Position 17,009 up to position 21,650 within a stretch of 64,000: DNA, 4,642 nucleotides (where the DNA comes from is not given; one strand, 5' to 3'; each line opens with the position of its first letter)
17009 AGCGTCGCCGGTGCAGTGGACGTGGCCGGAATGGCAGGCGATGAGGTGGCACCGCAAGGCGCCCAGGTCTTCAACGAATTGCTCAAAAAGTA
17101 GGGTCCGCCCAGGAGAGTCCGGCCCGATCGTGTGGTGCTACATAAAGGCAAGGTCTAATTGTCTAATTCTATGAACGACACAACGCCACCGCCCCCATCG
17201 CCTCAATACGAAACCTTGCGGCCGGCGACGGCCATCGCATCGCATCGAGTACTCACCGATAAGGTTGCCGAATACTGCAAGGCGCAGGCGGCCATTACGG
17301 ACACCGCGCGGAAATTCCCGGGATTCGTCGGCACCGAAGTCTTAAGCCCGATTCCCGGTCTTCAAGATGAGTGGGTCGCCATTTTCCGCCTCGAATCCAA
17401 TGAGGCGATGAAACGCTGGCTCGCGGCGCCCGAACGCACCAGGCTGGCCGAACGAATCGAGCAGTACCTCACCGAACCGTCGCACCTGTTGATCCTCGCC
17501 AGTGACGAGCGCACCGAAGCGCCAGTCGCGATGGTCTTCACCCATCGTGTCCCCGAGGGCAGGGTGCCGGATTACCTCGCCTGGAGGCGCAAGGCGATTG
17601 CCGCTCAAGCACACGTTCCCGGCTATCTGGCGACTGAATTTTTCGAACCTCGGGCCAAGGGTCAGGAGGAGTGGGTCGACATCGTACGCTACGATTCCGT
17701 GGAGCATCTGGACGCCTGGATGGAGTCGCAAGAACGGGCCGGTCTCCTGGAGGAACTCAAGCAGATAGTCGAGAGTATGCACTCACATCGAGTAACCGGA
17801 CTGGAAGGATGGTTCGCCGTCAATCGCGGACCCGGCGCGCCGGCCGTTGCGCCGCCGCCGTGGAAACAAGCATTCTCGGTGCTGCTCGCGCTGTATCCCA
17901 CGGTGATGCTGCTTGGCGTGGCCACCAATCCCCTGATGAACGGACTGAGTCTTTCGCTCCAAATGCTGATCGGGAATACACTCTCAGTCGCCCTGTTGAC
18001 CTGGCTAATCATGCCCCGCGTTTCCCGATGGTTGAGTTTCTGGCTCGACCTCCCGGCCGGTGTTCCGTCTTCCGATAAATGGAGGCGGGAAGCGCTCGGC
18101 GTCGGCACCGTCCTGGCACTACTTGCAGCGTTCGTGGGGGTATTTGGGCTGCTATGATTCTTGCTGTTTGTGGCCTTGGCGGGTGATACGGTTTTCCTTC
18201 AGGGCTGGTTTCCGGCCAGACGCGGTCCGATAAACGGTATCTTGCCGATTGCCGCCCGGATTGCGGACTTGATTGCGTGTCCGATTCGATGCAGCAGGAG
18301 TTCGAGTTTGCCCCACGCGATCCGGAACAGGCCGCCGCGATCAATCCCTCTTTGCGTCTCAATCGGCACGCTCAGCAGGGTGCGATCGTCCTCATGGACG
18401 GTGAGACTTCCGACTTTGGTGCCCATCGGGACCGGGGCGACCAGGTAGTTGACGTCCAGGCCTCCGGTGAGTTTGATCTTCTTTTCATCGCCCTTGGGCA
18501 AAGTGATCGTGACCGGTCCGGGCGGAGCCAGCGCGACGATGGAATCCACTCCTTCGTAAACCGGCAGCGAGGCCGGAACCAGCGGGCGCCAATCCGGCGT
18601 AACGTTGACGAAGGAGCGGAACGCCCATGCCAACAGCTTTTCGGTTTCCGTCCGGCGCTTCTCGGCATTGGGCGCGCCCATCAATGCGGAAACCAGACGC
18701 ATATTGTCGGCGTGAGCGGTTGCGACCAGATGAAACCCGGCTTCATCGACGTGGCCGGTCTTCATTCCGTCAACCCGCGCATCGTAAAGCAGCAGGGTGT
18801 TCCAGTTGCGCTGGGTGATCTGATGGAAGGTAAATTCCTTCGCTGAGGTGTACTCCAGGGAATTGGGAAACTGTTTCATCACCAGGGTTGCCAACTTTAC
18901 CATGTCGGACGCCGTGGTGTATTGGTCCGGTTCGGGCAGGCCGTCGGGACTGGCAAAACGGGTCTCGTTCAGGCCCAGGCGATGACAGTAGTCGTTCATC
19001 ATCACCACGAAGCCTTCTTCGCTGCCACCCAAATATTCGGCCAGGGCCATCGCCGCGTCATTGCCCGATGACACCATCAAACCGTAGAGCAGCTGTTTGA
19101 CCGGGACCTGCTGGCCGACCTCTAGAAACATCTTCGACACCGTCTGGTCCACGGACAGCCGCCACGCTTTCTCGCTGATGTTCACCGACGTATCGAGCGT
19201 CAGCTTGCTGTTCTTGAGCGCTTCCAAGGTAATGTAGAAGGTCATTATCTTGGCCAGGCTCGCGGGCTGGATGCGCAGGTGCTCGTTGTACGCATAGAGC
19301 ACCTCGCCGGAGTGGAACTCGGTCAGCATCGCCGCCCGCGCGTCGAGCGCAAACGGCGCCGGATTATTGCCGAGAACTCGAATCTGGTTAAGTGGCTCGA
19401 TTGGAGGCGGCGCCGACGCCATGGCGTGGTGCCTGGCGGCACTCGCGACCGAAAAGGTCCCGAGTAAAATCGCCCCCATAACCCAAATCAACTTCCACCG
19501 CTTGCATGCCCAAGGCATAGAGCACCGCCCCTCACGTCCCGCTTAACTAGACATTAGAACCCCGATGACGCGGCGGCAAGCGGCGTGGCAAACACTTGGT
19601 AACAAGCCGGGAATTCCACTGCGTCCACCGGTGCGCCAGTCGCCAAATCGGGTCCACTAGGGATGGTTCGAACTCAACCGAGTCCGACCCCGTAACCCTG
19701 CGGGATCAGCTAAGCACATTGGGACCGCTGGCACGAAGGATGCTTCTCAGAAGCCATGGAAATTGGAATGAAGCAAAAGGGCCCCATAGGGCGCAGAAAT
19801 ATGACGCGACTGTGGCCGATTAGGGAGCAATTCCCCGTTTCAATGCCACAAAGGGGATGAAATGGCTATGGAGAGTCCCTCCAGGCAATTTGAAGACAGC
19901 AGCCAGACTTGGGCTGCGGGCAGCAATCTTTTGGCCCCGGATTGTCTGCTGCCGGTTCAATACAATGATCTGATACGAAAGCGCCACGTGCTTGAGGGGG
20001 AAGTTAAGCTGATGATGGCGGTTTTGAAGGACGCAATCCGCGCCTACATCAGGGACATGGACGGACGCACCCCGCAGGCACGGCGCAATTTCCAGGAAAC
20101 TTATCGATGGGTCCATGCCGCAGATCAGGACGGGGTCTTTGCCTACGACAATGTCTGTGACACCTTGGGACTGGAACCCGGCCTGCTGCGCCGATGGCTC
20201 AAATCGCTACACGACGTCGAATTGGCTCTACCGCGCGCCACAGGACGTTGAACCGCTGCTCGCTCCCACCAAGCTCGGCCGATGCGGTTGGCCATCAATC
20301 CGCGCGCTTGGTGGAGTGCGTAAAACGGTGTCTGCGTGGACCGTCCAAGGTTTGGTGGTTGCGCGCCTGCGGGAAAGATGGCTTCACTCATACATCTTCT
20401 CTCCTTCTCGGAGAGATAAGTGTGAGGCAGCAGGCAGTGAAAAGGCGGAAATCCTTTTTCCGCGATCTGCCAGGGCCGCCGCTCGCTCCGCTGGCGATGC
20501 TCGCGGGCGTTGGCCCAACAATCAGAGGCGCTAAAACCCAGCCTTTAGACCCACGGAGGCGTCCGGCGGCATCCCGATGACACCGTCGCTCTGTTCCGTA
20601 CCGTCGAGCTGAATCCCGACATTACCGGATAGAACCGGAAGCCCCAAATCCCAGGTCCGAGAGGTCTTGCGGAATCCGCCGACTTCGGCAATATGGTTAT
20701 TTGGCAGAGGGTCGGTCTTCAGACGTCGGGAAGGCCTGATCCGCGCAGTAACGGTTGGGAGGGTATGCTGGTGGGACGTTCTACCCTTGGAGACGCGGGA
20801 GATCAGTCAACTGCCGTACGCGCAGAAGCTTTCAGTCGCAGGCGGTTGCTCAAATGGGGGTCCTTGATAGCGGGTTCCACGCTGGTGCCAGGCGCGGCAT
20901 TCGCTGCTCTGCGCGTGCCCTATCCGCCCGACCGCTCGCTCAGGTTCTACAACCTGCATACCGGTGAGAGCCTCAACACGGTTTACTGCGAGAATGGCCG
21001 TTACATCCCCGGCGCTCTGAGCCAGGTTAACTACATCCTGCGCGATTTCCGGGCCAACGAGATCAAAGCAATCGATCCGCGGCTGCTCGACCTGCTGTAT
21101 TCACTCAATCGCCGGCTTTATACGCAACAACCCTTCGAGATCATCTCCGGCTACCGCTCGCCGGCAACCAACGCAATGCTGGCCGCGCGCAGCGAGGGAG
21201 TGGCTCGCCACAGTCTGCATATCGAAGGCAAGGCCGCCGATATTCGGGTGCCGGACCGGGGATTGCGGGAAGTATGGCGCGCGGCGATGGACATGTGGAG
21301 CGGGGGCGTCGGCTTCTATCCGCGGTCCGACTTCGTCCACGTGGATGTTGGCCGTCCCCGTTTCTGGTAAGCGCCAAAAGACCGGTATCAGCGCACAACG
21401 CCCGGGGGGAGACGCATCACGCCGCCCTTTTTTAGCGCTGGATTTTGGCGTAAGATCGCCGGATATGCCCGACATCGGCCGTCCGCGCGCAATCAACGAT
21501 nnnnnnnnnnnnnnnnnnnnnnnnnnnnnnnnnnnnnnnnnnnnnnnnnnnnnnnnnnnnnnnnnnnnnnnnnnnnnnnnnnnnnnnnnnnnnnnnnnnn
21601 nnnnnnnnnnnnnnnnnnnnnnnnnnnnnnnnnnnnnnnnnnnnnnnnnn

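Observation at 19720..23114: Self-contained sigma-54 module: near-consensus RpoN promoter, 129-aa hypothetical, (MITE), DUF882 Tat-secreted peptidase, sigma-54 enhancer-binding protein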

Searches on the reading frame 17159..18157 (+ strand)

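Call 3: search_protein_families(library=pfam, proteins=[window:17159-18157:+], max_evalue=0.1)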
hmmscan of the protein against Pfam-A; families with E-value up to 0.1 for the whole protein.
window:17159-18157:+ (332 aa): 3 families
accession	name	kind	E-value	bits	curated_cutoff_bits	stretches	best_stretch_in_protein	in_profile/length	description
PF03992.22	ABM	-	3.7e-11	43.5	23.1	2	122-192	1-71/78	Antibiotic biosynthesis monooxygenase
PF13864.11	Enkurin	-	0.036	15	23.6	1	134-209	1-53/92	Calmodulin-binding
PF16518.11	GrlR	-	0.082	13.5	26.8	0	113-195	10-90/110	T3SS negative regulator,GrlR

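Call 79: search_protein_families(library=ncbifam, proteins=[window:17159-18157:+], max_evalue=0.00001)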
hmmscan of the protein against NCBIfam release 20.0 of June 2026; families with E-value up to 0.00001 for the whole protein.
window:17159-18157:+ (332 aa): 0 families

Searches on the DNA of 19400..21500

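Call 84: search_rna_families(source=window, start=19400, end=21500, threshold=evalue, max_evalue=1)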
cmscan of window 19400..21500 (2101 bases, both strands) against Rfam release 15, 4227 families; matches with E-value up to 1: 1.
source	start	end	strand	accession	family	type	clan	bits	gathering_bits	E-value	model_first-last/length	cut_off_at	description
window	20380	20419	-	RF01762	whalefall-1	Gene; sRNA;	-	15.8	37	0.98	1-56/56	no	Whalefall-1 RNA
